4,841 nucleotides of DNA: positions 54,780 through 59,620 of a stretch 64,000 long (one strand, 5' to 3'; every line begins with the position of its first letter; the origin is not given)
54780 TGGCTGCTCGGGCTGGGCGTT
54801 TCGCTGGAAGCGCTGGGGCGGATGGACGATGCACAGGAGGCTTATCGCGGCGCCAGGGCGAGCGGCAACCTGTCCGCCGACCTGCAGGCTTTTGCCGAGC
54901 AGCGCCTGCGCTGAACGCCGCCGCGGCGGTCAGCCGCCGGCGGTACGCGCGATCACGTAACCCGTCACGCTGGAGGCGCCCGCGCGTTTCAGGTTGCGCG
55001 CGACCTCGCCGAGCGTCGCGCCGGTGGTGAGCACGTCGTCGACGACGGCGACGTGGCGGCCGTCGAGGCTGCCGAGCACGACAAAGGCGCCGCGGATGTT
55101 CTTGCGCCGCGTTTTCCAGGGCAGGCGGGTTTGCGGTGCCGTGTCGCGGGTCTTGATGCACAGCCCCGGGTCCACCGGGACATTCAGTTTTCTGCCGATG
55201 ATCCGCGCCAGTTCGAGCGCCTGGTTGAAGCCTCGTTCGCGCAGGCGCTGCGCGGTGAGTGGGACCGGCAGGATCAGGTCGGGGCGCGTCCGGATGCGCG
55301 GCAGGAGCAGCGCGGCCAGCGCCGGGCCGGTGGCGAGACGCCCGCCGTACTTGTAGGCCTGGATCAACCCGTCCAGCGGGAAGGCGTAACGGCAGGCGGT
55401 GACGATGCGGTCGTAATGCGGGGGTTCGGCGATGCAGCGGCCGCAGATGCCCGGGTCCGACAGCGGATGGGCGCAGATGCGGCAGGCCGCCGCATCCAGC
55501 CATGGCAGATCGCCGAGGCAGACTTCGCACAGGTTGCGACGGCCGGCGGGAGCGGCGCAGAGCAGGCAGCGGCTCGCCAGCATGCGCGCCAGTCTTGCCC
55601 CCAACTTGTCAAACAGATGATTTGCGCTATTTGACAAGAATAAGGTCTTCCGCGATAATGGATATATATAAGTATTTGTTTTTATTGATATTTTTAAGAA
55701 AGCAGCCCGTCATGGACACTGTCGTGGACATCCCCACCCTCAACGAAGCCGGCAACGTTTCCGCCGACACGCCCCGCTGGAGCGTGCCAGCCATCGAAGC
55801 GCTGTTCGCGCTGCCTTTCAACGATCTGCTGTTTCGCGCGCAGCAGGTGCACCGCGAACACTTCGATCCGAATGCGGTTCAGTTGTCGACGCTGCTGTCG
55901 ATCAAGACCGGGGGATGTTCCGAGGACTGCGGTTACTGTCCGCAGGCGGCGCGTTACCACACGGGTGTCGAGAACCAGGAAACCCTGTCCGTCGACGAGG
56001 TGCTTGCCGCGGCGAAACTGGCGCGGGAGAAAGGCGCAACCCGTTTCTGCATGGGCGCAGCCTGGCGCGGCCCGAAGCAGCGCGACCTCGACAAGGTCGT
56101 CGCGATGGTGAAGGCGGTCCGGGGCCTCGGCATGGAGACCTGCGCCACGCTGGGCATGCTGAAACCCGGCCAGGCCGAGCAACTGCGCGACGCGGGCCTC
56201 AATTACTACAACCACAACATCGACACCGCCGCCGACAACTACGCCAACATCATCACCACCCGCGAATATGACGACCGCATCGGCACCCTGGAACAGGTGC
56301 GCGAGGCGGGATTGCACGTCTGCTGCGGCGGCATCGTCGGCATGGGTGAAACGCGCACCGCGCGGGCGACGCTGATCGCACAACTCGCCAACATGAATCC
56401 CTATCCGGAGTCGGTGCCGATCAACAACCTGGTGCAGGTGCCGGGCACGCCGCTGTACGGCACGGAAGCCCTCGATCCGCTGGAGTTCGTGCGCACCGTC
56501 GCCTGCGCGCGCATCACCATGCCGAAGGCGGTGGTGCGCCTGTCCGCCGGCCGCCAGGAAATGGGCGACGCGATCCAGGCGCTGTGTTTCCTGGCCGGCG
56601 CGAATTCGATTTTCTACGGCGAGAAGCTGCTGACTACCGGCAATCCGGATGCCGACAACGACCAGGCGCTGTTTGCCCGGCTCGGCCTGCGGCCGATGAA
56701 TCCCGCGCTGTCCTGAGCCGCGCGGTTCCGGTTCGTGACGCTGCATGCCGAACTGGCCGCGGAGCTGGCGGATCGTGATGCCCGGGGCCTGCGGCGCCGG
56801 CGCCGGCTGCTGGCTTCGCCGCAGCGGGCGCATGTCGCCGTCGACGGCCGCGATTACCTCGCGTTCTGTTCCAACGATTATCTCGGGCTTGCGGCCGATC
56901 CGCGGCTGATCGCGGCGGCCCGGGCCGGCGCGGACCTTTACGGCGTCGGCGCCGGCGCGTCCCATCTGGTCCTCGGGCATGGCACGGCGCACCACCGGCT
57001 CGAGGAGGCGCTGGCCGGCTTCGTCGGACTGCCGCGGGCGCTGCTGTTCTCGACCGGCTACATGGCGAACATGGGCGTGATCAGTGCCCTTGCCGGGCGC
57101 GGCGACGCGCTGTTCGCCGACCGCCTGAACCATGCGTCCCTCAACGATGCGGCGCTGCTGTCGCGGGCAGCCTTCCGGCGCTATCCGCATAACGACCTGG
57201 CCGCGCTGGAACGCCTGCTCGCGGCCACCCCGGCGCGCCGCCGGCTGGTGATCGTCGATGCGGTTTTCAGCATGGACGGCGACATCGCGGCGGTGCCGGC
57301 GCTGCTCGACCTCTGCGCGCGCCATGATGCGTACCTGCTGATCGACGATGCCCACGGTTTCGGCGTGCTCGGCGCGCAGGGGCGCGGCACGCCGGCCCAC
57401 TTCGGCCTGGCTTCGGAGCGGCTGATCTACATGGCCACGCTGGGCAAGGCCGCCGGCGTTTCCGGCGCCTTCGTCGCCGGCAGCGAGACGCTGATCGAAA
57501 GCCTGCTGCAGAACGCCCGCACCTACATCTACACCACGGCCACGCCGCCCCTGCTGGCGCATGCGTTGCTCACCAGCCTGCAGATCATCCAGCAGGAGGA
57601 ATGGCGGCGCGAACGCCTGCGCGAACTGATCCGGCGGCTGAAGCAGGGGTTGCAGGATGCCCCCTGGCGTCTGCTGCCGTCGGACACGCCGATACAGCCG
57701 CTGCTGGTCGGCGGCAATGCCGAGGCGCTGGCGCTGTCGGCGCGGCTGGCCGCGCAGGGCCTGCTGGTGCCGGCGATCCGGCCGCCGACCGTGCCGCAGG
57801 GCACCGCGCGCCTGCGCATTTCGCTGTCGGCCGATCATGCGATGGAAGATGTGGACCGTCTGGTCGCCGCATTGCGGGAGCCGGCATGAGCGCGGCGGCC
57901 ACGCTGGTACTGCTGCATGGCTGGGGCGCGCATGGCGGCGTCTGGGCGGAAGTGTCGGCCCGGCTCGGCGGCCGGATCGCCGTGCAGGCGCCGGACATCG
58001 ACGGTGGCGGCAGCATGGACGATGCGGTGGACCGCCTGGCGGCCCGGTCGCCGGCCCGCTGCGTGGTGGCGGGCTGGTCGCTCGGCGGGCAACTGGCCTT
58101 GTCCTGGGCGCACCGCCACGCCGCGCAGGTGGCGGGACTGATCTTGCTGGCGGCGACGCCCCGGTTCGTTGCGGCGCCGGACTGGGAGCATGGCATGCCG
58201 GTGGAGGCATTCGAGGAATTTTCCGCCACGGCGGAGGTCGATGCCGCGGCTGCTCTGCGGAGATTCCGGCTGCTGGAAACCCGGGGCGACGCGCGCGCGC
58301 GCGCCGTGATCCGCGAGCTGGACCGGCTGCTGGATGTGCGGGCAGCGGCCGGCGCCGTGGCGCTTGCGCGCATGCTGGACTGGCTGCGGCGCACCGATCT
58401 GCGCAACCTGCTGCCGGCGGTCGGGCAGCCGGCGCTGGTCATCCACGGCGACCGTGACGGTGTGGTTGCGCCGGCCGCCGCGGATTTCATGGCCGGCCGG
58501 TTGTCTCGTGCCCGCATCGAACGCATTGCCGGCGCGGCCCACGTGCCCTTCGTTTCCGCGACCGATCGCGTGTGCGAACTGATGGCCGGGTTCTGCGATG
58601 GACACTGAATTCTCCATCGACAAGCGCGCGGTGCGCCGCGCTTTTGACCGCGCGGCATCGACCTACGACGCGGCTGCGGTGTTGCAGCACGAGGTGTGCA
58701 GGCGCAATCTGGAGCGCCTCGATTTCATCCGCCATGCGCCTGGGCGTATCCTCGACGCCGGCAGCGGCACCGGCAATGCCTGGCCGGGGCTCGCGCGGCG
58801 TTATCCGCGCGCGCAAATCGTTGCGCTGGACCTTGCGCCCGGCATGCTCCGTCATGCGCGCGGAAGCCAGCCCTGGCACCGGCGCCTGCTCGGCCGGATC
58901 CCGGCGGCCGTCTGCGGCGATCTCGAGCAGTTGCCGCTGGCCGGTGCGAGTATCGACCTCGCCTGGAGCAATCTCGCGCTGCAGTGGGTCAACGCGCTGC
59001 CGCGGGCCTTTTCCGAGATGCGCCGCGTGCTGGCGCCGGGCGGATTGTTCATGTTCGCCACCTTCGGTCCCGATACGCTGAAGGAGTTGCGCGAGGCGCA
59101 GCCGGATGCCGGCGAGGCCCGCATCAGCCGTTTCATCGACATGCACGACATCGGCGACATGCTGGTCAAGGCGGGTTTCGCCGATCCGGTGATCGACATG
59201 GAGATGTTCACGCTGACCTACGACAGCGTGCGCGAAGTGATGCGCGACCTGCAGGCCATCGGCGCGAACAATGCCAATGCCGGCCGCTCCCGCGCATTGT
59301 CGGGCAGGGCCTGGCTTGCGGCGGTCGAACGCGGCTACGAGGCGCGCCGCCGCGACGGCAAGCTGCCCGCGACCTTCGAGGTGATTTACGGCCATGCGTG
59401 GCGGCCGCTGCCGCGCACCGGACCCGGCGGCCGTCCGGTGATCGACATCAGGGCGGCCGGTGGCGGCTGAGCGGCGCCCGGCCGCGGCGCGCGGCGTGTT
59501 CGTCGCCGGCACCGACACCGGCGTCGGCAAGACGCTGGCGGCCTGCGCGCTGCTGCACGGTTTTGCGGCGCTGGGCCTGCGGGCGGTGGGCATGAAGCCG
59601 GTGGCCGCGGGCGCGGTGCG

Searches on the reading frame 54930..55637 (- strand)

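Call 9: search_protein_families(library=pfam, proteins=[window:54930-55637:-])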
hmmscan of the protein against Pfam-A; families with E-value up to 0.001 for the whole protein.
window:54930-55637:- (235 aa): 2 families
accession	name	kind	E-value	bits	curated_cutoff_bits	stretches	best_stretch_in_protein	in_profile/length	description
PF18912.6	DZR_2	-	8e-09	35.6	27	1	19-68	5-55/56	Double zinc ribbon domain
PF00156.33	Pribosyltran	-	1.2e-07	31.6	26.3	1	141-230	41-124/158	Phosphoribosyl transferase domain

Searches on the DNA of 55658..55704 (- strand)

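Call 56: search_dna_similar(query=window:55658-55704:-, collection=plasmids, mode=distant, max_evalue=1, max_rows=15)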
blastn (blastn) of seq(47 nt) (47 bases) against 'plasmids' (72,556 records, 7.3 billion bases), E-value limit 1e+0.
Records with a match: 86; places in all: 86; records where one place covers at least 80% of the query: 10.
Best place of each record, by identity: >=99% 12; 95-99% 9; 90-95% 41; 80-90% 24.
By first word of the organism name: Bacillus 22; Acinetobacter 14; Klebsiella 7; Clostridium 6; Arsenophonus 6; Borrelia 5; Escherichia 4; Staphylococcus 2; Vibrio 2; Paracoccus 2; and 16 more.
By predicted mobility (MOB-suite, as given by PLSDB): non-mobilizable 42; mobilizable 33; conjugative 11.
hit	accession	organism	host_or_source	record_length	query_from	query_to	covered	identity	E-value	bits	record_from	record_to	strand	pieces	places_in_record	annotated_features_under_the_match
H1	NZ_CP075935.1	Clostridium perfringens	feces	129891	3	43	87%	80.5%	2e-1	39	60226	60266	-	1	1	none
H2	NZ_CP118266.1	Clostridium perfringens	sheep,fecal sample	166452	3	43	87%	80.5%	2e-1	39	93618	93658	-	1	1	none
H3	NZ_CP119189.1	Clostridium perfringens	goat,fecal sample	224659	3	43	87%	80.5%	2e-1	39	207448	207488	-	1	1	none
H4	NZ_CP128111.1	Bacillus mycoides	bacterial isolate,pine forrest soil ...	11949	9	47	83%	84.6%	2e-1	40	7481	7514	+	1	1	helix-turn-helix transcriptional regulator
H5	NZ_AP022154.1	Klebsiella quasipneumoniae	-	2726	3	43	87%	80.0%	8e-1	37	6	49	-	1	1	none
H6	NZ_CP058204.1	Enterobacter roggenkampii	culture,Wastewater influent sample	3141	3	43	87%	80.0%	8e-1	37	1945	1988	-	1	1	none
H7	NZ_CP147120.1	Escherichia coli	environmental,river water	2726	3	43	87%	80.0%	8e-1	37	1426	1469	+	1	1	none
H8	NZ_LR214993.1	Mesomycoplasma hyopneumoniae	Pig,lung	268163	4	42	83%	82.1%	2e-1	40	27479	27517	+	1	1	phenylalanine--tRNA ligase subunit beta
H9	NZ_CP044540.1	Borrelia maritima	Ixodes spinipalpis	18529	5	43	83%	82.1%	8e-1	38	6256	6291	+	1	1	none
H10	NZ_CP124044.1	Borrelia sp. CA_690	Bacterial isolate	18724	5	43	83%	82.1%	8e-1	38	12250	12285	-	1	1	none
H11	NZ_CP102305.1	Clostridium perfringens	swine,mixed culture,fecal sample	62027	10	46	79%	83.8%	6e-2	41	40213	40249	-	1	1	none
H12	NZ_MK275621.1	Clostridium perfringens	neonatal piglet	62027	10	46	79%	83.8%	6e-2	41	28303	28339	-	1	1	none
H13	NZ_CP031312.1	Halobellus limi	Cell culture,Taibei marine solar ...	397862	8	43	77%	83.8%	8e-1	37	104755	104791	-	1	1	none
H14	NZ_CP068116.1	Enterococcus hirae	-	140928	8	43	77%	83.8%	8e-1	37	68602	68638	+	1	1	hypothetical protein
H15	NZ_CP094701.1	Staphylococcus simulans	Camel,Pus swab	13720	4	36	70%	90.9%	2e-2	44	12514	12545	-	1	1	hypothetical protein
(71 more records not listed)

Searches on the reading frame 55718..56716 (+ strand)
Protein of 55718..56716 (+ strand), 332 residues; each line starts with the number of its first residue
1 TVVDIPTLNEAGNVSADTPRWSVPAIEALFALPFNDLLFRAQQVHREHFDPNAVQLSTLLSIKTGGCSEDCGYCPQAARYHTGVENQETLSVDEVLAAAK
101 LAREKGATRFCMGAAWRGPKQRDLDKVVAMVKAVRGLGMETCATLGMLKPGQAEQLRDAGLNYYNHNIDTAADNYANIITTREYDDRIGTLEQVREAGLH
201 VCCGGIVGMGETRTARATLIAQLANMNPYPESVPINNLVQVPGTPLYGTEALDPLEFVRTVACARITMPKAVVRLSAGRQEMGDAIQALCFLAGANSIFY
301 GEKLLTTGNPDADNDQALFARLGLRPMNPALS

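Call 25: search_protein_families(library=ncbifam, proteins=[window:55718-56716:+], max_evalue=0.00001)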
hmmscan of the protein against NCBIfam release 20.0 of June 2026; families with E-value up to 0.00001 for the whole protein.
window:55718-56716:+ (332 aa): 14 families
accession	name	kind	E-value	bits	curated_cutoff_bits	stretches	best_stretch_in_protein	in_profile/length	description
TIGR00433.2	bioB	equivalog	2.5e-119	398.1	225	1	21-324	3-306/307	biotin synthase BioB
NF006308.0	PRK08508.1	equivalog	1.6e-50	171.9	377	1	54-324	4-272/279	biotin synthase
TIGR03957.1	rSAM_HmdB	equivalog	4.4e-13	49.1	320.9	1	46-297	29-277/317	5,10-methenyltetrahydromethanopterin hydrogenase cofactor biosynthesis protein HmdB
TIGR03910.1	pyrrolys_PylB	equivalog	5e-13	48.7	348.2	1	37-276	38-276/347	methylornithine synthase PylB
NF053743.1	LipS2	equivalog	6.3e-11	42.2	270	1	64-272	30-235/292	LipS2 family lipoyl synthase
TIGR02668.1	moaA_archaeal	equivalog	1.6e-08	33.9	325.25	1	64-213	17-163/303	GTP 3',8-cyclase MoaA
TIGR03956.1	rSAM_HydE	equivalog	1.7e-07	30.8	254.6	1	37-298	31-289/340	[FeFe] hydrogenase H-cluster radical SAM maturase HydE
TIGR03550.1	F420_cofG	equivalog_domain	6.5e-07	28.8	213.35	0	184-272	148-239/322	7,8-didemethyl-8-hydroxy-5-deazariboflavin synthase CofG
TIGR02666.1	moaA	equivalog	1.2e-06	27.7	284.05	1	65-200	18-156/336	GTP 3',8-cyclase MoaA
NF006687.0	PRK09234.1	equivalog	1.7e-06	26.5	1018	0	187-272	224-312/849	bifunctional FO biosynthesis protein CofGH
NF004019.1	PRK05481.1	subfamily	2.2e-06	27.2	203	0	148-225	137-216/286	lipoyl synthase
NF001199.0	PRK00164.2-1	equivalog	3.2e-06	26.5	231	1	64-200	19-151/308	GTP 3',8-cyclase MoaA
TIGR03551.1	F420_cofH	equivalog_domain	4.2e-06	25.8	374.1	0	64-135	46-113/345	5-amino-6-(D-ribitylamino)uracil--L-tyrosine 4-hydroxyphenyl transferase CofH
NF009544.0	PRK12928.1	subfamily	8e-06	25.3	210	0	154-225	163-236/300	lipoyl synthase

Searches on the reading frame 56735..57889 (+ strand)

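Call 25: search_protein_families(library=ncbifam, proteins=[window:56735-57889:+], max_evalue=0.00001)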
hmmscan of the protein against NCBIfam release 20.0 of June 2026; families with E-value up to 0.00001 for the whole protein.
window:56735-57889:+ (384 aa): 11 families
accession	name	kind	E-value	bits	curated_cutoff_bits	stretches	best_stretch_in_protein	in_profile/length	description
TIGR00858.1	bioF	equivalog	3.2e-144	480.2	426.45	1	20-380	2-364/365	8-amino-7-oxononanoate synthase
NF005394.0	PRK06939.1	equivalog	2.6e-103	345.8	460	1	3-381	5-388/397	glycine C-acetyltransferase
TIGR01825.1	gly_Cac_T_rel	subfamily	2.4e-97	326.1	535.4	1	9-381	3-376/385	BioF/Kbl family PLP-dependent acyltransferase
NF047600.1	SerpalmtaseCFB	equivalog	2.7e-86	289.7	640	1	16-381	20-386/395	serine palmitoyltransferase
TIGR01822.1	2am3keto_CoA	equivalog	4.3e-84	282.7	493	1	4-380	2-383/393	glycine C-acetyltransferase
NF047599.1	SerpalmtaseBetaP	equivalog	5.1e-79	265.8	500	1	34-381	38-387/394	serine palmitoyltransferase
TIGR01821.1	5aminolev_synth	equivalog_domain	2.6e-69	234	338.55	1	29-381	34-391/402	5-aminolevulinate synthase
NF047603.1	SerpalmtaseAlphaP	equivalog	2e-64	217.7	670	1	34-379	40-388/399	serine palmitoyltransferase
NF005526.0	PRK07179.1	equivalog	3.1e-49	167.6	428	1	38-382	53-394/407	alpha-hydroxyketone-type quorum-sensing autoinducer synthase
NF005697.0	PRK07505.1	subfamily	2e-40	138.6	342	1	34-382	43-397/405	hypothetical protein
NF004608.1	PRK05937.1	equivalog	7.1e-37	127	399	1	42-381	5-343/366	8-amino-7-oxononanoate synthase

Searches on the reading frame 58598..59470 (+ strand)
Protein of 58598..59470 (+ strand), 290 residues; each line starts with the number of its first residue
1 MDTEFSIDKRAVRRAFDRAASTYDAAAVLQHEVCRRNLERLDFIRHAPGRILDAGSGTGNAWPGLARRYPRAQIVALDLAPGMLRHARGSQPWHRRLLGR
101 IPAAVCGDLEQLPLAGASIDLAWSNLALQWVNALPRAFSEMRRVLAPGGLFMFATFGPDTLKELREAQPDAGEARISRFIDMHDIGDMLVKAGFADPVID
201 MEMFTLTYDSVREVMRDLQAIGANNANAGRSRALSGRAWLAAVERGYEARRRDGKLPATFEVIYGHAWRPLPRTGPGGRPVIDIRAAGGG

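Call 25: search_protein_families(library=ncbifam, proteins=[window:58598-59470:+], max_evalue=0.00001)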
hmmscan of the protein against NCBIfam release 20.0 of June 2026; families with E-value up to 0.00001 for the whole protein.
window:58598-59470:+ (290 aa): 20 families
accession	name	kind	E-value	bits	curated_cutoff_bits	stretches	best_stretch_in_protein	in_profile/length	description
TIGR02072.1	BioC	equivalog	3.2e-64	217.1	184.95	1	15-269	1-244/244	malonyl-ACP O-methyltransferase BioC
NF007610.0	PRK10258.1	equivalog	2e-40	138.8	342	1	6-265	3-246/251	malonyl-ACP O-methyltransferase BioC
NF045667.1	MTase_DVU1556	equivalog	2.5e-14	53.2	155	1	35-195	12-161/213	DVU_1556 family methyltransferase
NF052510.1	methyltran_MpqE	exception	8.9e-12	44.9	335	1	10-165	6-163/234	methyl-plastoquinone biosynthesis methyltransferase MpqE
NF001241.0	PRK00216.1-2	equivalog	1.4e-11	44.5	327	1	8-165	9-159/231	demethylmenaquinone methyltransferase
TIGR01934.1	MenG_MenH_UbiE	subfamily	2.7e-11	43.2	158.35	1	12-156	1-144/223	ubiquinone/menaquinone biosynthesis methyltransferase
NF008823.0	PRK11873.1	subfamily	1.2e-10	41.4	263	1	50-220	80-248/272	arsenite methyltransferase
NF001244.0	PRK00216.1-5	equivalog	1.2e-10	41.1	216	1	9-154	7-154/236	bifunctional demethylmenaquinone methyltransferase/2-methoxy-6-polyprenyl-1,4-benzoquinol methylase UbiE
NF040539.1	AST_met_ArsM_2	exception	5.5e-10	39.5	240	1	48-156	57-166/262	putative arsinothricin biosynthesis methyltransferase ArsM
NF010703.0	PRK14103.1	equivalog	2.6e-09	36.9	320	1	46-153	28-124/256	trans-aconitate 2-methyltransferase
NF002463.0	PRK01683.1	equivalog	3.2e-09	36.8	297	1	46-163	30-136/258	trans-aconitate 2-methyltransferase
NF000488.1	chrB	exception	3.4e-08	33.3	620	1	22-165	69-193/280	23S rRNA (guanine(748)-N(1))-methyltransferase ChrB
NF001240.0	PRK00216.1-1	equivalog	1.1e-07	31.2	378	1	14-166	27-181/251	bifunctional demethylmenaquinone methyltransferase/2-methoxy-6-polyprenyl-1,4-benzoquinol methylase UbiE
NF041537.1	ArsM_AhpD_UU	exception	1.9e-07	30.2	510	1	50-194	79-222/345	arsenite methyltransferase/AhpD domain selenoprotein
NF041820.1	daptide_MTase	equivalog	2.7e-07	30.3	175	1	41-163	30-152/243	daptide-type RiPP biosynthesis methyltransferase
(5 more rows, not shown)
